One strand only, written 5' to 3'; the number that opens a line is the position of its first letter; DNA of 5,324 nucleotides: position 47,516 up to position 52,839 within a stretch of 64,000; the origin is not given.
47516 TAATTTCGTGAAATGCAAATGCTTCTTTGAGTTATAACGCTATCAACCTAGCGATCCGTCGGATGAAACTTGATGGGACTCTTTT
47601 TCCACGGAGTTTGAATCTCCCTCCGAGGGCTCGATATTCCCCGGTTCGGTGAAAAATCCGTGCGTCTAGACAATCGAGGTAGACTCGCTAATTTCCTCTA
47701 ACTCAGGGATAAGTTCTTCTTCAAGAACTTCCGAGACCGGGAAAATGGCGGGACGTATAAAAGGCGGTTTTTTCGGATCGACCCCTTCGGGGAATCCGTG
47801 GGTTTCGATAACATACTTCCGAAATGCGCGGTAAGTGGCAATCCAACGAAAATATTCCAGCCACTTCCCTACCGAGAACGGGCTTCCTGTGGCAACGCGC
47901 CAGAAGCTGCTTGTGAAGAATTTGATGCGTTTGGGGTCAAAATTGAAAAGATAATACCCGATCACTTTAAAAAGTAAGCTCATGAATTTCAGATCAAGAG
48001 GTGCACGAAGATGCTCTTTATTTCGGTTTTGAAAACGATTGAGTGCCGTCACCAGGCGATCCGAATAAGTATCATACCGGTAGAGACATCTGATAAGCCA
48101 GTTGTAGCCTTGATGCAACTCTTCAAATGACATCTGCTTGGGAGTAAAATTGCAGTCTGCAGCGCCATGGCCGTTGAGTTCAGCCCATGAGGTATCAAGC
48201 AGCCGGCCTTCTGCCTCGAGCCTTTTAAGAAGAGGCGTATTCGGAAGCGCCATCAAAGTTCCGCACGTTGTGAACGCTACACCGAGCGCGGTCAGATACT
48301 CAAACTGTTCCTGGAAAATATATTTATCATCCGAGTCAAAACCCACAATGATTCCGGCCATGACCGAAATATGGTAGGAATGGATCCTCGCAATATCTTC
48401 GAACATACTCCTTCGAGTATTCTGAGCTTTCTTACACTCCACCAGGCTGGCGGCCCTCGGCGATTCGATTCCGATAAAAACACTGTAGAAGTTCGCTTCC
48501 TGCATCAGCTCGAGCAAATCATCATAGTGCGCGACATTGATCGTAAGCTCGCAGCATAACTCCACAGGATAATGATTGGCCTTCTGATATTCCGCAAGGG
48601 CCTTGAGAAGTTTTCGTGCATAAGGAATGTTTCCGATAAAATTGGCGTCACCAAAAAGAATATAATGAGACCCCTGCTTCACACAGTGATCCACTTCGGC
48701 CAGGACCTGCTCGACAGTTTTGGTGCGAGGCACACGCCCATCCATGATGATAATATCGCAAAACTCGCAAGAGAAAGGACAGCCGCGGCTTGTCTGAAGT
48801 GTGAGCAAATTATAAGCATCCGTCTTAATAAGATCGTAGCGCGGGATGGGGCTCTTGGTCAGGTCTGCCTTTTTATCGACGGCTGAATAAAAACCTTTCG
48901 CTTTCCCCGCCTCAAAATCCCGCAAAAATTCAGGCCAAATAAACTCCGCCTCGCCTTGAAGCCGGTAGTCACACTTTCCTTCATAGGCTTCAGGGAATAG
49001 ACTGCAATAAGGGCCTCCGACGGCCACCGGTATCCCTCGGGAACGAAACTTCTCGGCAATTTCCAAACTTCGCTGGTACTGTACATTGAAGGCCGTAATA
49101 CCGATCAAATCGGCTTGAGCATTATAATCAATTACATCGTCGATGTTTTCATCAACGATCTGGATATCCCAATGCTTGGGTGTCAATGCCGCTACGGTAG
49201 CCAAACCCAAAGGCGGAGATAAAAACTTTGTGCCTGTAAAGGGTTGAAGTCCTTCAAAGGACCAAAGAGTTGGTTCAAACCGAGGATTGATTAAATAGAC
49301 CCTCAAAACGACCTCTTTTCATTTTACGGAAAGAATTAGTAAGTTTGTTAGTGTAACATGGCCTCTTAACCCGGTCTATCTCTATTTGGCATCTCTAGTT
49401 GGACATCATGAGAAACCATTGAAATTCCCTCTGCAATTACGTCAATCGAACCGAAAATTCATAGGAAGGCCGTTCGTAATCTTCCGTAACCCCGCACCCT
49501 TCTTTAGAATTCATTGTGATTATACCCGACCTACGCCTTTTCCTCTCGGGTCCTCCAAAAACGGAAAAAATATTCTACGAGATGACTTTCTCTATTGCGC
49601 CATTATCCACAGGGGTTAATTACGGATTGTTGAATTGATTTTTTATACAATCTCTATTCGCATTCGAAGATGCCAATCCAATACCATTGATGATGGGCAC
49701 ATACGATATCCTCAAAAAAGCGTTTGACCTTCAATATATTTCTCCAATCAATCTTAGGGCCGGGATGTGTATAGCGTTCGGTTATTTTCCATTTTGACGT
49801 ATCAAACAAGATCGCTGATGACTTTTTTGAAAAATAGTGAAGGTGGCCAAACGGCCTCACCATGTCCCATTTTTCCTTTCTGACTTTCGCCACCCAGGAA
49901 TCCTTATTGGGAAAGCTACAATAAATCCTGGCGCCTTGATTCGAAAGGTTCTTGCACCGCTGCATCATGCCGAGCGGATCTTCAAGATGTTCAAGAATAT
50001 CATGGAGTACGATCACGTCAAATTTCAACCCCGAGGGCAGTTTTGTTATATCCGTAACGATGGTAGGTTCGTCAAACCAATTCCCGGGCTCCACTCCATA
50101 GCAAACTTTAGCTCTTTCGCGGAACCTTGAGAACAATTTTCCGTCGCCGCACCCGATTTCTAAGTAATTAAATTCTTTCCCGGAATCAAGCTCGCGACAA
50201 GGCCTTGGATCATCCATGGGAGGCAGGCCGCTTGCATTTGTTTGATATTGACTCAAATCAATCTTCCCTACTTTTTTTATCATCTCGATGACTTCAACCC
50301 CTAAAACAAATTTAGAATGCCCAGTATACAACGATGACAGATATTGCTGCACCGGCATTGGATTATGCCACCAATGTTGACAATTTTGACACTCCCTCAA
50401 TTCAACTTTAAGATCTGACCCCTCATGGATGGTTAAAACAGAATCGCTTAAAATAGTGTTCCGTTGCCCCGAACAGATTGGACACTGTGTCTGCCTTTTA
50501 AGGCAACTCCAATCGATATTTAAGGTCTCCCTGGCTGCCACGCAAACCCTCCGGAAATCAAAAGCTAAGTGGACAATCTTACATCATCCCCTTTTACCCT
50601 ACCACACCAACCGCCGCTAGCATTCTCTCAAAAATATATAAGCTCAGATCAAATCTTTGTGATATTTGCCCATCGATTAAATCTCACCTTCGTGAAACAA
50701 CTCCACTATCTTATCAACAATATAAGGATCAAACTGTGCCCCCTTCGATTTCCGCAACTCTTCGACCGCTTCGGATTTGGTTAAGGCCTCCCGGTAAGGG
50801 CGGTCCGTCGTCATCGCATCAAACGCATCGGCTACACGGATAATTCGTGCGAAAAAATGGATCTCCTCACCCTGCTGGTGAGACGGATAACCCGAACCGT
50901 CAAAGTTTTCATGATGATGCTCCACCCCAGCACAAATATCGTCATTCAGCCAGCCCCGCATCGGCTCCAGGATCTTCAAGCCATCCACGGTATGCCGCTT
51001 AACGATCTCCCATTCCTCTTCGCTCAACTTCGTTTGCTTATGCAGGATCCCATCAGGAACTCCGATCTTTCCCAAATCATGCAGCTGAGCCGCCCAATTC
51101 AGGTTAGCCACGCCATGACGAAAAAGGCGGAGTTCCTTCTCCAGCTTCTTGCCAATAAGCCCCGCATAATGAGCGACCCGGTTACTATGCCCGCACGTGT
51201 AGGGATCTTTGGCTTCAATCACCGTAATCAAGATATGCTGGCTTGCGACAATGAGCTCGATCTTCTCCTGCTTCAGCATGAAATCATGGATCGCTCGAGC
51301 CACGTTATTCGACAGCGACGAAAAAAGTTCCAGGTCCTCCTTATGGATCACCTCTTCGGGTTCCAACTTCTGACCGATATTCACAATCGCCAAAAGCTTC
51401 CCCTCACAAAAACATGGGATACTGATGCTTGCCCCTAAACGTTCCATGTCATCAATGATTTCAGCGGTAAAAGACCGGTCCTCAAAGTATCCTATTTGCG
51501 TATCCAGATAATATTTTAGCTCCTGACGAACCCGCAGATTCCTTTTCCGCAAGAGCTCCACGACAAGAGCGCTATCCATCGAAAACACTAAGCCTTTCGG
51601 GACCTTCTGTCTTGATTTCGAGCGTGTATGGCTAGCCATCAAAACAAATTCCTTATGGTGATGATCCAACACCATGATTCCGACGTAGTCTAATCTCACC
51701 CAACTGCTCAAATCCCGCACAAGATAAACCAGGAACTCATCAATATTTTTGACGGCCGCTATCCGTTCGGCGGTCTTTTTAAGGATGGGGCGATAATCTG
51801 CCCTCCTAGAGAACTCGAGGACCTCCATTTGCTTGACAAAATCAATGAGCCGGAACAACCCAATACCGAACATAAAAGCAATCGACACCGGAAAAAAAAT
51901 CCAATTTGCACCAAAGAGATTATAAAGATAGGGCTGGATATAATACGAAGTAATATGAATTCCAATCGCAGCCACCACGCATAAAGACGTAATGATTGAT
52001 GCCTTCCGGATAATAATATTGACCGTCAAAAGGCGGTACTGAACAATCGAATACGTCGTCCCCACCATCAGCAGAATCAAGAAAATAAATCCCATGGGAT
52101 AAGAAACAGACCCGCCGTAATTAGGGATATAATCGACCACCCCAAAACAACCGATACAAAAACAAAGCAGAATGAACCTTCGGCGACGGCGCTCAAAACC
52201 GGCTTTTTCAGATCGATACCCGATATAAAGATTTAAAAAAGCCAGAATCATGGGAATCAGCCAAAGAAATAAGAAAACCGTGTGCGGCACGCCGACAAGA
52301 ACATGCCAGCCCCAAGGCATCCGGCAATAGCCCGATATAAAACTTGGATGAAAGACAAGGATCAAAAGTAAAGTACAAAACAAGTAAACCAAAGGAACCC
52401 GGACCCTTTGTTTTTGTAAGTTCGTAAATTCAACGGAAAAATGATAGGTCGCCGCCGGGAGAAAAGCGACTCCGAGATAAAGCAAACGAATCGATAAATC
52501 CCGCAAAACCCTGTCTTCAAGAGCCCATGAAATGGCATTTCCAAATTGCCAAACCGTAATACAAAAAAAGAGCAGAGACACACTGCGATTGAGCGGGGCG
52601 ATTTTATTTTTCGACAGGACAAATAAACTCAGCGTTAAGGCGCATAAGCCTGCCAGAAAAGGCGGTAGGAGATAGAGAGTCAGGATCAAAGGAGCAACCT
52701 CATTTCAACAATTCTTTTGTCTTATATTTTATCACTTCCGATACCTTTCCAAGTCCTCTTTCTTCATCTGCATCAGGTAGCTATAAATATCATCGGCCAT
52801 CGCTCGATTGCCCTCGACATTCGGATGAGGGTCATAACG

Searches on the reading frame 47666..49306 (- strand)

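Call 29: search_protein_families(library=pfam, proteins=[window:47666-49306:-], max_evalue=0.001)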
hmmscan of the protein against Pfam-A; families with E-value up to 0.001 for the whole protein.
window:47666-49306:- (546 aa): 3 families
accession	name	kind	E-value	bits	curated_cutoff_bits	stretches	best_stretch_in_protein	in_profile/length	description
PF04055.27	Radical_SAM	-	8.3e-16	59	29.5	1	171-324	2-152/166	Radical SAM superfamily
PF13282.11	DUF4070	-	8.4e-13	49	22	1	357-499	1-135/144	Domain of unknown function (DUF4070)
PF02310.24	B12-binding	-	1.5e-10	41.4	32.1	1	29-121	11-114/121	B12 binding domain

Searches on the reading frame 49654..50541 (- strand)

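Call 29: search_protein_families(library=pfam, proteins=[window:49654-50541:-], max_evalue=0.001)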
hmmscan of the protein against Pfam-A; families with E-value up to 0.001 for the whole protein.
window:49654-50541:- (295 aa): 5 families
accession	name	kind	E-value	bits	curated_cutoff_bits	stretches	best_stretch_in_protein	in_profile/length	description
PF13489.12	Methyltransf_23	-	4.3e-18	66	27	1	125-246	25-154/164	Methyltransferase domain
PF08242.18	Methyltransf_12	-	6.6e-08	33.6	30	1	162-205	55-97/98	Methyltransferase domain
PF08241.18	Methyltransf_11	-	8.2e-07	30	21.2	1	127-207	1-94/95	Methyltransferase domain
PF13847.12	Methyltransf_31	-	1.6e-06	28.3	27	1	162-222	60-124/145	Methyltransferase domain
PF13649.12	Methyltransf_25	-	0.00053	21.1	27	0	127-198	2-91/97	Methyltransferase domain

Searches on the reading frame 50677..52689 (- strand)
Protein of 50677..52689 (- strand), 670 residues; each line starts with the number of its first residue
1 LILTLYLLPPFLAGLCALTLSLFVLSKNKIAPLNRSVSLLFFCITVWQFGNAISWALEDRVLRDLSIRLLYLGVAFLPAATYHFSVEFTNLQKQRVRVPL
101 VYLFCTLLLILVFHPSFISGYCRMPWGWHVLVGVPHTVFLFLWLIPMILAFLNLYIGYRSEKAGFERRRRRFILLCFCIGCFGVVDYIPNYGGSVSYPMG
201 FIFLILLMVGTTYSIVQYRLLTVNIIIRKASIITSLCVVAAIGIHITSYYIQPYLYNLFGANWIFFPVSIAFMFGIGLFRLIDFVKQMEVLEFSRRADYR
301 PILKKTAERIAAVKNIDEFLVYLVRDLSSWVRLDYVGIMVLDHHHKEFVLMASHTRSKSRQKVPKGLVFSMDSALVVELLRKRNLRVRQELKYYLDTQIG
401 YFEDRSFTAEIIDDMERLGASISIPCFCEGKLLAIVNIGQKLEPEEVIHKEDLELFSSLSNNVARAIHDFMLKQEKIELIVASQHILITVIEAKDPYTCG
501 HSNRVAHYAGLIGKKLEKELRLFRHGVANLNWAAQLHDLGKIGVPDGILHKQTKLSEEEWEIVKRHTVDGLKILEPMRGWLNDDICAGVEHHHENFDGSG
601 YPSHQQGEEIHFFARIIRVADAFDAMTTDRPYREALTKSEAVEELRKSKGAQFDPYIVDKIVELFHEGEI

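Call 29: search_protein_families(library=pfam, proteins=[window:50677-52689:-], max_evalue=0.001)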
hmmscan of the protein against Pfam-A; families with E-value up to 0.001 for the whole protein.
window:50677-52689:- (670 aa): 4 families
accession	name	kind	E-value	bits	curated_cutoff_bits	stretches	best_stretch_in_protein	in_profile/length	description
PF13487.12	HD_5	-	8.3e-36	123.7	27.2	1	487-656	3-169/170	HD domain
PF01966.28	HD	-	1.1e-18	68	22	1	500-626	3-116/116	HD domain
PF16927.11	HisKA_7TM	-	2.5e-10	41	28.6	1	11-223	3-222/224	N-terminal 7TM region of histidine kinase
PF01590.32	GAF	-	0.00015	22.8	22.4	1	302-467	5-133/133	GAF domain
